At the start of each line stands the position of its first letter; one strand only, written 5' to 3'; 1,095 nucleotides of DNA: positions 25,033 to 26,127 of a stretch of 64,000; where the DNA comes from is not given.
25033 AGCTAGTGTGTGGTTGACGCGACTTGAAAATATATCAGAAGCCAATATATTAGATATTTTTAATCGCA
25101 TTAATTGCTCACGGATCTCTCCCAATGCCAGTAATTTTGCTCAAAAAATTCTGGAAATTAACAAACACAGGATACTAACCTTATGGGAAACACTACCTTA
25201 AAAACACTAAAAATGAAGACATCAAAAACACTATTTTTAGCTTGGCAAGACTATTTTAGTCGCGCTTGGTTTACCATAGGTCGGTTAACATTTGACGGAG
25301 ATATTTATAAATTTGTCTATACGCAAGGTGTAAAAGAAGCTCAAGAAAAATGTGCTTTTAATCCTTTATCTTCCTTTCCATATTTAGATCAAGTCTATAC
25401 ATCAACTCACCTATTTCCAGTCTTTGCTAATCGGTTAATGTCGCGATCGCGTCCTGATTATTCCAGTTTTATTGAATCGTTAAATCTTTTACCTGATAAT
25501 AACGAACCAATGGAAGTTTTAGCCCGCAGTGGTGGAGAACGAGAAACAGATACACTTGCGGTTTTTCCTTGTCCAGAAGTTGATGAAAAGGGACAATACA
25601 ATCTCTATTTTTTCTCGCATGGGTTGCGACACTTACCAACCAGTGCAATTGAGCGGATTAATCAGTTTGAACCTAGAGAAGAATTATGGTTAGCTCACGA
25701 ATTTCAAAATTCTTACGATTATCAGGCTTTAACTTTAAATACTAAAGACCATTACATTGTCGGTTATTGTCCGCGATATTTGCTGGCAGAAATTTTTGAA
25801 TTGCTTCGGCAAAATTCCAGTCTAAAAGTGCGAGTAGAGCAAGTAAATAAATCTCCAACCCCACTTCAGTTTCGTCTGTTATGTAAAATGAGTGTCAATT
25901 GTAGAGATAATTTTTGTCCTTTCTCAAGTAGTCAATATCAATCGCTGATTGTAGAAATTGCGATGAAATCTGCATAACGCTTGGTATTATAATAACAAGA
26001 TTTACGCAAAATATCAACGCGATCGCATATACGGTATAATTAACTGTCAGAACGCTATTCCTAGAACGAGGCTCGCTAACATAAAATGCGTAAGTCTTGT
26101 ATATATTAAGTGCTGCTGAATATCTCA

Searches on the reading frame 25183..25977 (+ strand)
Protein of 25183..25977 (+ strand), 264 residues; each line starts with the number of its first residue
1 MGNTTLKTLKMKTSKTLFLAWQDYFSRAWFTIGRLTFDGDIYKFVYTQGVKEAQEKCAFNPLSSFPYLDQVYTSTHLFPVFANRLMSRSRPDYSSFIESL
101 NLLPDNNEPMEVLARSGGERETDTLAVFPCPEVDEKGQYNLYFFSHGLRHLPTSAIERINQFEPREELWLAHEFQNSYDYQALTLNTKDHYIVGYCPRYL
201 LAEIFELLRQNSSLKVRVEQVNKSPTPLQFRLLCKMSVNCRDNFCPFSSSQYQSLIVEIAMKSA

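Call 102: search_protein_families(library=pfam, proteins=[window:25183-25977:+], max_evalue=0.0001)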
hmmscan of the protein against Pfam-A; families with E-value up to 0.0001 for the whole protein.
window:25183-25977:+ (264 aa): 1 family
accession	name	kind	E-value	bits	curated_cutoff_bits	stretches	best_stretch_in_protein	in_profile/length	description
PF08797.16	HIRAN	-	3.2e-07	30.5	24.7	1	140-229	3-88/96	HIRAN domain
